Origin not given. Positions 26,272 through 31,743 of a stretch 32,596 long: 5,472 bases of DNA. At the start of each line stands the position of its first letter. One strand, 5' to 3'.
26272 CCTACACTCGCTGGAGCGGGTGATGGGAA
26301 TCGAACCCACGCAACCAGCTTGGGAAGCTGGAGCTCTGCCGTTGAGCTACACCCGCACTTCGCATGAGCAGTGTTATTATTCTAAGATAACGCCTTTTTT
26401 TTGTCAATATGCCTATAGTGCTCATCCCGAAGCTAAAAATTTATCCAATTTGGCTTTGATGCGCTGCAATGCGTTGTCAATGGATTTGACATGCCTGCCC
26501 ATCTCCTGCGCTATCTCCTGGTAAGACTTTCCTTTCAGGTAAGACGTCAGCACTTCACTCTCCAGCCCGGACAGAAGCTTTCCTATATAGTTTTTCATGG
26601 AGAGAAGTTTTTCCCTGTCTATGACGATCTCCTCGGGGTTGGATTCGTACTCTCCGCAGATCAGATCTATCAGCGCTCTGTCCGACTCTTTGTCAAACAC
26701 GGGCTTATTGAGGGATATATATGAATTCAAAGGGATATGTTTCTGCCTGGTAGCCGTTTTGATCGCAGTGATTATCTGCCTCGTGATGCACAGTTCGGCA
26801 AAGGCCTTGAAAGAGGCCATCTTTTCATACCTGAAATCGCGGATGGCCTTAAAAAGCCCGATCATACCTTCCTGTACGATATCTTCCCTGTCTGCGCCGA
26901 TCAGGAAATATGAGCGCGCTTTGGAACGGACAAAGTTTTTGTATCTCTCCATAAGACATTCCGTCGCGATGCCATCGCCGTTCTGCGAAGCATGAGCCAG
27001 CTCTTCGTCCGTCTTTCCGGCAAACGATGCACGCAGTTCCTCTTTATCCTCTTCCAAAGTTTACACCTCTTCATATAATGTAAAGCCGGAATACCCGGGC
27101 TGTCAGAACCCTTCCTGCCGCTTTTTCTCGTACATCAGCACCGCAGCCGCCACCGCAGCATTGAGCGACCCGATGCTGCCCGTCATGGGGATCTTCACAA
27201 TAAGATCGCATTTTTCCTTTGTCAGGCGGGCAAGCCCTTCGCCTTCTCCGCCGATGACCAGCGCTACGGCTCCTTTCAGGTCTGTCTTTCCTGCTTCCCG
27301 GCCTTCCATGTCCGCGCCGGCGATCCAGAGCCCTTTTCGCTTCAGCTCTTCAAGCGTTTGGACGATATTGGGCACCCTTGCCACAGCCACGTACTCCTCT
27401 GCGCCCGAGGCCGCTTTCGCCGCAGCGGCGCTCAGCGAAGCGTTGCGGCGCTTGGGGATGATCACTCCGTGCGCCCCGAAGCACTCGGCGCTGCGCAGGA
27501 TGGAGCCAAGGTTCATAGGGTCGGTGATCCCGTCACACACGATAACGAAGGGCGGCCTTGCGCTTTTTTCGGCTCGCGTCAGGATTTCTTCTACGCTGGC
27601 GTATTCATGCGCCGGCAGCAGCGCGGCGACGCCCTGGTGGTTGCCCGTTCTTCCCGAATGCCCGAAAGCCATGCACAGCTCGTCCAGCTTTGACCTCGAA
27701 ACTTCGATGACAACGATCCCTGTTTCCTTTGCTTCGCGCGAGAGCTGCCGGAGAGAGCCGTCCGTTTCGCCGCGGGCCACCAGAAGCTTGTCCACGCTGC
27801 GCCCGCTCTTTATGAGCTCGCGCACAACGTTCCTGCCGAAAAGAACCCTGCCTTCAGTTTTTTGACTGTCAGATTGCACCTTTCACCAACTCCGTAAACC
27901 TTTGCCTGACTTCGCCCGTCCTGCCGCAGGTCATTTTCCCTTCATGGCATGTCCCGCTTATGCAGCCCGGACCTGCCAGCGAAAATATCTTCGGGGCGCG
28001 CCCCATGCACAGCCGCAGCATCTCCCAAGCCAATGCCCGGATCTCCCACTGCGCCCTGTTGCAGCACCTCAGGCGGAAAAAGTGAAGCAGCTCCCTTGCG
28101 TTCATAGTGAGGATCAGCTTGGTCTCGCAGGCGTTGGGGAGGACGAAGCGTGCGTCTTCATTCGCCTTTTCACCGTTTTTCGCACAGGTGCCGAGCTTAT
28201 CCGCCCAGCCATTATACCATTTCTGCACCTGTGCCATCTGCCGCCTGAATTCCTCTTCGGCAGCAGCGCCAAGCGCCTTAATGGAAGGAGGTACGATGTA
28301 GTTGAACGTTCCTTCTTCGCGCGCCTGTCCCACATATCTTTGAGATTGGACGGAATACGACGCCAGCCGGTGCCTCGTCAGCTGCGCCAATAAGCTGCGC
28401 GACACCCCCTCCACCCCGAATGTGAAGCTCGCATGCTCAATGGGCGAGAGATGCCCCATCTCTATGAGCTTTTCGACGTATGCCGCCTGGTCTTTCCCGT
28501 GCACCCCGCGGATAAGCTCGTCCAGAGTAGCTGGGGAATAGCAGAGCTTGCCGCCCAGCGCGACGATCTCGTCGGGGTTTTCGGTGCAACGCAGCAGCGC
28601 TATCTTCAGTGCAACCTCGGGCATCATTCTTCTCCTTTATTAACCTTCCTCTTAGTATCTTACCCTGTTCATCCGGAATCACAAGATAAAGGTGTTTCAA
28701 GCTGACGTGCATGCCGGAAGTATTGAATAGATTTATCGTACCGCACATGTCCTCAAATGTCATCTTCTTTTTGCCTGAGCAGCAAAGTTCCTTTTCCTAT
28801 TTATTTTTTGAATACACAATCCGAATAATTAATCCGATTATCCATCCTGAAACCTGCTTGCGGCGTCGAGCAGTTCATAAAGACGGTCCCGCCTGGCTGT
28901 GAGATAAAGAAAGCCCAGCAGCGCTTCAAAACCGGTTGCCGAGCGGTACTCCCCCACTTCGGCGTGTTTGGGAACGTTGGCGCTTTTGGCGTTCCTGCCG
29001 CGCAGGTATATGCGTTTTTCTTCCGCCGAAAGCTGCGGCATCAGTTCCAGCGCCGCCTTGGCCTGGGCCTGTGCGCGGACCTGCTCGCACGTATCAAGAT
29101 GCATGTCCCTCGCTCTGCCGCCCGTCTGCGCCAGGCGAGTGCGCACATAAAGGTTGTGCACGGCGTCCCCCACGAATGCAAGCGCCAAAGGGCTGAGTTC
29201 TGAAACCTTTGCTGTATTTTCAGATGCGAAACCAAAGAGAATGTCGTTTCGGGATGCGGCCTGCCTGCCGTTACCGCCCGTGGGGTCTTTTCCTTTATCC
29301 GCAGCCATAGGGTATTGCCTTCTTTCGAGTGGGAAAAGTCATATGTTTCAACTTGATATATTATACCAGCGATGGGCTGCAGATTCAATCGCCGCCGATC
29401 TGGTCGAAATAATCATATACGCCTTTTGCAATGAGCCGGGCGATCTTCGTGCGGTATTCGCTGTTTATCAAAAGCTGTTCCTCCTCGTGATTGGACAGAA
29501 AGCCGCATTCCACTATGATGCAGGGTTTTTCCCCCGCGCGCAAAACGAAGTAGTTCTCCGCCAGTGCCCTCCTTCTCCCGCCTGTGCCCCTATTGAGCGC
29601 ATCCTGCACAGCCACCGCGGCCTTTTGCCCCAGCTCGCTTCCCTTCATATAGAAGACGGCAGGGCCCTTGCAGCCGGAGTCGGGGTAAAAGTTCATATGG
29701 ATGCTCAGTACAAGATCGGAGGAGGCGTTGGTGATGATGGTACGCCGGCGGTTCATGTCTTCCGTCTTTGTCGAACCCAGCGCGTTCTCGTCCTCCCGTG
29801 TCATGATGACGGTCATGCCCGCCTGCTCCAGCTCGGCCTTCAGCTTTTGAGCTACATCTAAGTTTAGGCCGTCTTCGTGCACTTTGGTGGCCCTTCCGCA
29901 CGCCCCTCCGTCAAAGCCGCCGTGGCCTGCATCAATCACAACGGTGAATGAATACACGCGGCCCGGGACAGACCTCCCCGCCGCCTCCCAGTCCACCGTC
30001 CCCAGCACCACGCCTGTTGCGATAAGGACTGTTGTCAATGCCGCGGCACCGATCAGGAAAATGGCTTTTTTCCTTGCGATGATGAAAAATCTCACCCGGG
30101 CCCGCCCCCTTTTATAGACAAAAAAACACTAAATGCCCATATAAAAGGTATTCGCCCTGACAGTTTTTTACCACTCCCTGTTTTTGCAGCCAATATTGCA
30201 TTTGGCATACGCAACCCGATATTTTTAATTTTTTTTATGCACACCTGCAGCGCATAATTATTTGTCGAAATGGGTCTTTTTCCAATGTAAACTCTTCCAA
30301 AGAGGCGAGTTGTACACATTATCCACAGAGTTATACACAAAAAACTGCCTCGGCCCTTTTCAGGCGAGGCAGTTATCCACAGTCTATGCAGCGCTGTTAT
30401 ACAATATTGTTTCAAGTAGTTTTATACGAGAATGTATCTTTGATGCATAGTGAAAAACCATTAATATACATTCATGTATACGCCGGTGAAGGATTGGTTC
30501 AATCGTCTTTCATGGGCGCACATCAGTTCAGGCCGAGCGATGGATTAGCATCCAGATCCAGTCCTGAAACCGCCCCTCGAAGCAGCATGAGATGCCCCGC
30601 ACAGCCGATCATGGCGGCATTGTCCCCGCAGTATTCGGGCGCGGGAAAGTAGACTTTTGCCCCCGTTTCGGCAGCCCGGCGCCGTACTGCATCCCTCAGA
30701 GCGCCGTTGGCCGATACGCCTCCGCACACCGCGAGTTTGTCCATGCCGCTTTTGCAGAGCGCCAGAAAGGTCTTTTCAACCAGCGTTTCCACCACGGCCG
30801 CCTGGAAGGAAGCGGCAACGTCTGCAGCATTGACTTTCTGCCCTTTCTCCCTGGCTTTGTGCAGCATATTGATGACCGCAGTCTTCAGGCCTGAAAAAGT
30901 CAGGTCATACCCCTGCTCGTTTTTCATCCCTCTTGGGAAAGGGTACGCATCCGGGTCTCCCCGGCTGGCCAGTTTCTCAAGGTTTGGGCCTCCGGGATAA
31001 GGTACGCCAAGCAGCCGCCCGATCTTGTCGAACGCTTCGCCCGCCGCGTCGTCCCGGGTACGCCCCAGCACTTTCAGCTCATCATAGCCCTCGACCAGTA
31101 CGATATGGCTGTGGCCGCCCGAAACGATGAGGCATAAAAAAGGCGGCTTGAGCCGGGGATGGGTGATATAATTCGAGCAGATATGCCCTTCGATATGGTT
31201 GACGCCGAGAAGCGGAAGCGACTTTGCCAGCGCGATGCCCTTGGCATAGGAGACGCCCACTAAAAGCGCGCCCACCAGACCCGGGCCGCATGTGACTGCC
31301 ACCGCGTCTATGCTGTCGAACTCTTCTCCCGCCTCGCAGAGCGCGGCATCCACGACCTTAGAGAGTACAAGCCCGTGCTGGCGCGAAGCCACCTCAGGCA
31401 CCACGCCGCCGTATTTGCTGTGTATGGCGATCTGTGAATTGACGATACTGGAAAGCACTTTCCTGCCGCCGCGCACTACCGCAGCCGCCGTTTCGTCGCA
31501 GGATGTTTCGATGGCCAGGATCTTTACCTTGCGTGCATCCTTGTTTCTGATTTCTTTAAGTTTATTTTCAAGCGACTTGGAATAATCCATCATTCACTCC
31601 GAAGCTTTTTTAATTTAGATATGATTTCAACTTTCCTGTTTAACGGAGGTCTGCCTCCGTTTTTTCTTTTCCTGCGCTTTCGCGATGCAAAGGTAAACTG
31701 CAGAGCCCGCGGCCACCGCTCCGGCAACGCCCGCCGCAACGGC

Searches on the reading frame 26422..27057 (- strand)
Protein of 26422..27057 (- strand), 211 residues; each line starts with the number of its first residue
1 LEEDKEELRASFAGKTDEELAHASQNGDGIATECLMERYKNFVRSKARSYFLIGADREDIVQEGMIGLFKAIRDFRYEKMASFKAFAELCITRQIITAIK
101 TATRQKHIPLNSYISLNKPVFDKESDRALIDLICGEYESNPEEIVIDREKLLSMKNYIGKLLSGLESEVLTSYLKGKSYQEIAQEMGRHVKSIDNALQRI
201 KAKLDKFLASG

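Call 51: search_protein_families(library=pfam, proteins=[window:26422-27057:-], max_evalue=0.00001)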
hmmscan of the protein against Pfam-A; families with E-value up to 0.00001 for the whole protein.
window:26422-27057:- (211 aa): 2 families
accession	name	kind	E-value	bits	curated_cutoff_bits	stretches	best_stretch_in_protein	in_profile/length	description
PF04542.20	Sigma70_r2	-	5.3e-16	58.6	24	1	35-104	1-70/71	Sigma-70 region 2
PF08281.18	Sigma70_r4_2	-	1.9e-09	37.5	25.7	1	166-204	15-54/54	Sigma-70, region 4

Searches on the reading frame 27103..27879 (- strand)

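Call 51: search_protein_families(library=pfam, proteins=[window:27103-27879:-], max_evalue=0.00001)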
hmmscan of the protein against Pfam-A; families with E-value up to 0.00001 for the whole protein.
window:27103-27879:- (258 aa): 2 families
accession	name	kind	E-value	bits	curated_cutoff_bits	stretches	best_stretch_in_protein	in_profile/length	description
PF00588.24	SpoU_methylase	-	5.4e-41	140.5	29.7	1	111-250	2-142/142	SpoU rRNA Methylase family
PF08032.17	SpoU_sub_bind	-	1e-15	58.2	22.8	1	13-93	2-75/76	RNA 2'-O ribose methyltransferase substrate binding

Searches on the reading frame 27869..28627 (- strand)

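Call 51: search_protein_families(library=pfam, proteins=[window:27869-28627:-], max_evalue=0.00001)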
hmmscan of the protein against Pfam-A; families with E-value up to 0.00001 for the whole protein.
window:27869-28627:- (252 aa): 1 family
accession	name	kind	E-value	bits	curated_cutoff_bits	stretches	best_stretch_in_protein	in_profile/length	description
PF02511.20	Thy1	-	1.1e-68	231.2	24.8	1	11-212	2-190/191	Thymidylate synthase complementing protein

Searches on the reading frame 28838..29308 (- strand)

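Call 51: search_protein_families(library=pfam, proteins=[window:28838-29308:-], max_evalue=0.00001)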
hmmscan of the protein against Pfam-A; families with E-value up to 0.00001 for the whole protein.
window:28838-29308:- (156 aa): 1 family
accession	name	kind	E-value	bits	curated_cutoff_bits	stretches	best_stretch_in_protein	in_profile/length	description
PF00636.31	Ribonuclease_3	-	6.7e-20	72.2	27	1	42-137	2-100/102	Ribonuclease III domain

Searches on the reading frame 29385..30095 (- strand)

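Call 51: search_protein_families(library=pfam, proteins=[window:29385-30095:-], max_evalue=0.00001)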
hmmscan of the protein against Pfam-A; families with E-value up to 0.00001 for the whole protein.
window:29385-30095:- (236 aa): 1 family
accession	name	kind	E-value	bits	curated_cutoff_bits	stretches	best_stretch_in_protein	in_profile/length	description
PF01520.23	Amidase_3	-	1.6e-39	136.2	27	1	52-226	1-172/174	N-acetylmuramoyl-L-alanine amidase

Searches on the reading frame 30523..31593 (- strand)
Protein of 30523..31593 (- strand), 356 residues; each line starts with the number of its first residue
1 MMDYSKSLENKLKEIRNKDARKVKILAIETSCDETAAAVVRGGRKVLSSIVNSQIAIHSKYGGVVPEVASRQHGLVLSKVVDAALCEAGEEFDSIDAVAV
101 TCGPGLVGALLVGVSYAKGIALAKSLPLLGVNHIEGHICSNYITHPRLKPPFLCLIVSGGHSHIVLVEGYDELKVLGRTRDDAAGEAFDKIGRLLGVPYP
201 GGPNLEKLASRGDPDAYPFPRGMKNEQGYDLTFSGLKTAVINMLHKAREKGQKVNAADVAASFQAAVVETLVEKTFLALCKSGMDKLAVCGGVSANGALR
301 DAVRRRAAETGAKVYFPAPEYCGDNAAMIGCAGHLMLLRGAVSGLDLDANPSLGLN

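Call 51: search_protein_families(library=pfam, proteins=[window:30523-31593:-], max_evalue=0.00001)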
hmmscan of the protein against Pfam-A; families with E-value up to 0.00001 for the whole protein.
window:30523-31593:- (356 aa): 3 families
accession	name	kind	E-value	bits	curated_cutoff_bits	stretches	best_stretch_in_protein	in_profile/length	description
PF00814.31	TsaD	-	1.5e-92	310.5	24.8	1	45-330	1-263/264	tRNA N6-adenosine threonylcarbamoyltransferase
PF22521.2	HypF_C_2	-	1.1e-08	35.5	27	1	205-326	123-236/241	Carbamoyltransferase, Kae1-like Domain, second subdomain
PF02543.21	Carbam_trans_N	-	4.3e-08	33.4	24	1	126-309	125-326/346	Carbamoyltransferase N-terminus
